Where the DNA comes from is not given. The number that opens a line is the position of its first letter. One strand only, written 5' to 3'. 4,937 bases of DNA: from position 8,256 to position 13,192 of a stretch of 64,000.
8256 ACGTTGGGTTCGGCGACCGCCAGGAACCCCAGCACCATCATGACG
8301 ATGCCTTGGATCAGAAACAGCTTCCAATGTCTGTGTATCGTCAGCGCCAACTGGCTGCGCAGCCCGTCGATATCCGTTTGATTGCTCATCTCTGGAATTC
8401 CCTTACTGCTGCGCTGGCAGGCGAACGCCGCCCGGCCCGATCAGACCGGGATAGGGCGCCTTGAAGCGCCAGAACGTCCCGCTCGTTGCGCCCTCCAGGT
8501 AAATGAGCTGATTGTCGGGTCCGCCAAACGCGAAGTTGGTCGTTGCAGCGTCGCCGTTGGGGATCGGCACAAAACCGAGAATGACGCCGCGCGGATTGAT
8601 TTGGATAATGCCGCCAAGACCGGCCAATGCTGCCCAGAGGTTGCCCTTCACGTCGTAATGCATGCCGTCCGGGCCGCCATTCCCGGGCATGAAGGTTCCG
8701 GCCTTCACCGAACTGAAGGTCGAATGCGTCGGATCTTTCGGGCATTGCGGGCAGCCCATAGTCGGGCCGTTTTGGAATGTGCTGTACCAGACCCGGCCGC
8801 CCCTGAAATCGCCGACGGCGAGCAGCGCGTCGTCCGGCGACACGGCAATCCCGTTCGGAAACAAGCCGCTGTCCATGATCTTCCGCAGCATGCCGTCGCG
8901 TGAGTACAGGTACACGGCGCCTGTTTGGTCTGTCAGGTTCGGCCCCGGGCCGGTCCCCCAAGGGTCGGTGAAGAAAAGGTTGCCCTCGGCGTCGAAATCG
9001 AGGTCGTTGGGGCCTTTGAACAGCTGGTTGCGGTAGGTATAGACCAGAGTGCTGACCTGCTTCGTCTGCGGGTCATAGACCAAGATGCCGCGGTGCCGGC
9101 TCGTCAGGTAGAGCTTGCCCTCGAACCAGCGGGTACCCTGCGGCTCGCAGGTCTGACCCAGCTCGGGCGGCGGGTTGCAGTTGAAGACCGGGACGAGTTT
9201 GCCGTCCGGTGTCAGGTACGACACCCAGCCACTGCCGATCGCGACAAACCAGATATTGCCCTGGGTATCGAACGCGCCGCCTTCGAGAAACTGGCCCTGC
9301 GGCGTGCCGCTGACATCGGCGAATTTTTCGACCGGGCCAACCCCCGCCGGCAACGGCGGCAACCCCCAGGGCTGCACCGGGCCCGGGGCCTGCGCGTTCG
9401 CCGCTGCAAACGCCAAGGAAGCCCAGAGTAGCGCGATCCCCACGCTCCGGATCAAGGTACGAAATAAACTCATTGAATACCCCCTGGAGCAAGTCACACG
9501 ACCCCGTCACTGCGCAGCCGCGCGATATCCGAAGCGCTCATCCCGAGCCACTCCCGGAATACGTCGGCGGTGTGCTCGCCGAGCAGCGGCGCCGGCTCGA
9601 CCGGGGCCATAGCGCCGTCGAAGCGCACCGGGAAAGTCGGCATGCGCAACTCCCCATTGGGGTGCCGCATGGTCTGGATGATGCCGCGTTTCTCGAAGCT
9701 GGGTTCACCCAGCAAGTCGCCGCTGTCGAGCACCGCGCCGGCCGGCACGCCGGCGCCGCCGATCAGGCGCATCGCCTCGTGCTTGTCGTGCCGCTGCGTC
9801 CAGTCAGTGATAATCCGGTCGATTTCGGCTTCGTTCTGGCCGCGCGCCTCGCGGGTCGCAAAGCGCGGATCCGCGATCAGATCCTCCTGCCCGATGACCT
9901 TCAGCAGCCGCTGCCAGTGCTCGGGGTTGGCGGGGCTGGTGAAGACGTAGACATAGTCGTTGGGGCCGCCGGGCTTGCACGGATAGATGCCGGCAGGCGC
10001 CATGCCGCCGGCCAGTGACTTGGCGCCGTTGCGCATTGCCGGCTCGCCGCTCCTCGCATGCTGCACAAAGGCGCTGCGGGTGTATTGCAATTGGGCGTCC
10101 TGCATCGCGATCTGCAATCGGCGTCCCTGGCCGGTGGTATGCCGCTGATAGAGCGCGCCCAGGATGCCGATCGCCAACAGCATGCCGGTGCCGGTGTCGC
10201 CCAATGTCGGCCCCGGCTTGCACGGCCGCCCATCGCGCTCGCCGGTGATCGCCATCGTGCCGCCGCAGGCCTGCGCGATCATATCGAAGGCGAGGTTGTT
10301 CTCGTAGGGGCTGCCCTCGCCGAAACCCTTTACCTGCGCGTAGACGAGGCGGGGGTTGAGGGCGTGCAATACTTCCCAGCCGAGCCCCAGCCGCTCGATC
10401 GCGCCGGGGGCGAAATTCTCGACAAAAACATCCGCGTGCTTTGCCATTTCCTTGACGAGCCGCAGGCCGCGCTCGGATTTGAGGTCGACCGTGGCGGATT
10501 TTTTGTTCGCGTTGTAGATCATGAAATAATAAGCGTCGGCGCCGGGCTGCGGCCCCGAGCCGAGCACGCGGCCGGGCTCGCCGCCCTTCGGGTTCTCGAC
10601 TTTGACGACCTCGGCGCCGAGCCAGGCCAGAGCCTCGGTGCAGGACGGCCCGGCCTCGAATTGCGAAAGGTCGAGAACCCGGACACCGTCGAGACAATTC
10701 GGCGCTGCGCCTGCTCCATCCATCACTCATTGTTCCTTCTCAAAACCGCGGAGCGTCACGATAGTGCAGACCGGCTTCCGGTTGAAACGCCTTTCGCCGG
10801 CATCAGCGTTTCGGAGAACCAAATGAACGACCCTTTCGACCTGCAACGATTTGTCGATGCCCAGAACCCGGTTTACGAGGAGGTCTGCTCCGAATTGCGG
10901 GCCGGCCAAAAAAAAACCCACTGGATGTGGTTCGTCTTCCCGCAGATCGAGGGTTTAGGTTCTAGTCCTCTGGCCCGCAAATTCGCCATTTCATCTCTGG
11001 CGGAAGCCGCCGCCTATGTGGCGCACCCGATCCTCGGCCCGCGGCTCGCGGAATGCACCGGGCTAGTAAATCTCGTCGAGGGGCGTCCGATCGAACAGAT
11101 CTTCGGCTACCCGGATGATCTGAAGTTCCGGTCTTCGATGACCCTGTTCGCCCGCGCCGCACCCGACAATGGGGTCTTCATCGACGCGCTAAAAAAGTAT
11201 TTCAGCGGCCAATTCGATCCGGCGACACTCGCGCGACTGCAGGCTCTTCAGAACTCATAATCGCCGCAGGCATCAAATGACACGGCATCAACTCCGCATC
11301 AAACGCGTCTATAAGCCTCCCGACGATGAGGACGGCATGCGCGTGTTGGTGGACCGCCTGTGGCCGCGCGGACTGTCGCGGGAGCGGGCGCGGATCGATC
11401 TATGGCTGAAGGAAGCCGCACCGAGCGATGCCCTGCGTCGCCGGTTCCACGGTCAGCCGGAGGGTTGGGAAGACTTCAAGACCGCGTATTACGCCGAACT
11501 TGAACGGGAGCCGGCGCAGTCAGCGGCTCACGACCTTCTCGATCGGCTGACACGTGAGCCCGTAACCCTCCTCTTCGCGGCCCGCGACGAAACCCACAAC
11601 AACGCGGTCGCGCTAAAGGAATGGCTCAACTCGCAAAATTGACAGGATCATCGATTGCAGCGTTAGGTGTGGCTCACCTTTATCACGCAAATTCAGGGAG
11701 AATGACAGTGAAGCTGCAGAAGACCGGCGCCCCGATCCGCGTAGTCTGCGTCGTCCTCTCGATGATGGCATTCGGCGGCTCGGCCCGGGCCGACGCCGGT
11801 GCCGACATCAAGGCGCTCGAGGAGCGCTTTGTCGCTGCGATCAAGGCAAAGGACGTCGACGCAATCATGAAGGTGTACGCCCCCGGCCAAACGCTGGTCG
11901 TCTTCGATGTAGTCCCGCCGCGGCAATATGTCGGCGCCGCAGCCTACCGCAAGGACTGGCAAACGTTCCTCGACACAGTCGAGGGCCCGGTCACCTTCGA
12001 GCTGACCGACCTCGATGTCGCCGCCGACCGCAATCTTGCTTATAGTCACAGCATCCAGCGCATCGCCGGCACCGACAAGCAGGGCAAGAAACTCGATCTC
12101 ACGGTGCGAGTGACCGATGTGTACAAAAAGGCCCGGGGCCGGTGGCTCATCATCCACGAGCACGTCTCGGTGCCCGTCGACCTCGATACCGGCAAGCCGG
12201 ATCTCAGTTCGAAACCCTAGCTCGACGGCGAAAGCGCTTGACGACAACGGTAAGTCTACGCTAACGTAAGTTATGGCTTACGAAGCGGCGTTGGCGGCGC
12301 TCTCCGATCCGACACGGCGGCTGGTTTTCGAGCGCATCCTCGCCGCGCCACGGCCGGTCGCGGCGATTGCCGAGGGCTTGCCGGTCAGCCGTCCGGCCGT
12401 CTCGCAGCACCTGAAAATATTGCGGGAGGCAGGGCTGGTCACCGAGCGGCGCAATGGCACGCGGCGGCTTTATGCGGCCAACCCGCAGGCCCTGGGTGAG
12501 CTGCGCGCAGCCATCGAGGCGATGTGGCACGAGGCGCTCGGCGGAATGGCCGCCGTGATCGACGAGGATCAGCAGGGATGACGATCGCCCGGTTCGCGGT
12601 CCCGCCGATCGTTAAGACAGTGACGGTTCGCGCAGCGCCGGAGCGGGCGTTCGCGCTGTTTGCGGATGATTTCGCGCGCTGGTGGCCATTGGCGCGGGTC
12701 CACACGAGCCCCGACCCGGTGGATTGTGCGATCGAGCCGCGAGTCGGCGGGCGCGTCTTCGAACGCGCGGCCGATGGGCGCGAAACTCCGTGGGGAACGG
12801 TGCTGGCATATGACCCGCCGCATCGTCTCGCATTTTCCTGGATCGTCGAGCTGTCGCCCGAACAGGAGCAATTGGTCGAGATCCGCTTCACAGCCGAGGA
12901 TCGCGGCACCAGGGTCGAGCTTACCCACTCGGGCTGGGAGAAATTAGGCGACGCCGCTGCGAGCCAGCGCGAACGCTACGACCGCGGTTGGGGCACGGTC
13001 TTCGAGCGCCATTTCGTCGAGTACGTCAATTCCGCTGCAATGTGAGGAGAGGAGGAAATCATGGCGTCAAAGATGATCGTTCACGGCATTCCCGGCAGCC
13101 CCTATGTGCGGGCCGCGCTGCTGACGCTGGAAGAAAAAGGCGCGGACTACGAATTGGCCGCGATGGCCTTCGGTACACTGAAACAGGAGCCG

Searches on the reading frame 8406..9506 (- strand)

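Call 19: search_protein_families(library=pfam, proteins=[window:8406-9506:-], max_evalue=0.001)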
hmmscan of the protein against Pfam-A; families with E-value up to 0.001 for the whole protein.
window:8406-9506:- (367 aa): 2 families
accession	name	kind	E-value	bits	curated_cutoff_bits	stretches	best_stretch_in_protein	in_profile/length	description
PF08450.18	SGL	-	7.9e-31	108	26.3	1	129-337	51-242/246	SMP-30/Gluconolactonase/LRE-like region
PF24684.1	Vgb_lyase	-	0.0004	19.7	50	0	78-104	187-213/290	Virginiamycin B lyase family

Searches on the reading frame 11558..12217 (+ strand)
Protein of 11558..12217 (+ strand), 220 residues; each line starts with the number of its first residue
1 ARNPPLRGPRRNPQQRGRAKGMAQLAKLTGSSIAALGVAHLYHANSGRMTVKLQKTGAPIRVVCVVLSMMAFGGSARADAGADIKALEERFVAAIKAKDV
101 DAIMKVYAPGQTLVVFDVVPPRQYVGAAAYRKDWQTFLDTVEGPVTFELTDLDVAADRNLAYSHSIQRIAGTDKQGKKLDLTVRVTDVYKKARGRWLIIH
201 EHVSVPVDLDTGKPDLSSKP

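Call 39: search_protein_families(library=pfam, proteins=[window:11558-12217:+], max_evalue=0.001)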
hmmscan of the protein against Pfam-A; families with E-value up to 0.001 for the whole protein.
window:11558-12217:+ (220 aa): 5 families
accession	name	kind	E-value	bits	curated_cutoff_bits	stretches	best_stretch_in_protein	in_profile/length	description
PF13474.12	SnoaL_3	-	1.4e-16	61.4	22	1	84-207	1-120/121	SnoaL-like domain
PF12680.13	SnoaL_2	-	6e-10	40.1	27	1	89-196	2-99/102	SnoaL-like domain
PF14534.12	DUF4440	-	1.7e-09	38.5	25.2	1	84-198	1-107/107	Domain of unknown function (DUF4440)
PF08332.16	CaMKII_AD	-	2e-09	38.1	22.1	1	82-204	3-125/128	Calcium/calmodulin dependent protein kinase II association domain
PF13577.12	SnoaL_4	-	2.7e-05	24.6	24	1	78-199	3-123/126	SnoaL-like domain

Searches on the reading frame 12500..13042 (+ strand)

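Call 39: search_protein_families(library=pfam, proteins=[window:12500-13042:+], max_evalue=0.001)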
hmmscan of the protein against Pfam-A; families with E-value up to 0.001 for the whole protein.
window:12500-13042:+ (181 aa): 2 families
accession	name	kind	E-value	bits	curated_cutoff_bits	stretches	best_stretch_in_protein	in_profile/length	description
PF08327.17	AHSA1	-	1.1e-13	52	22.1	1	45-176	2-124/125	Activator of Hsp90 ATPase homolog 1-like protein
PF10604.15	Polyketide_cyc2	-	1.1e-06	29.5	27.4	1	38-163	5-133/142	Polyketide cyclase / dehydrase and lipid transport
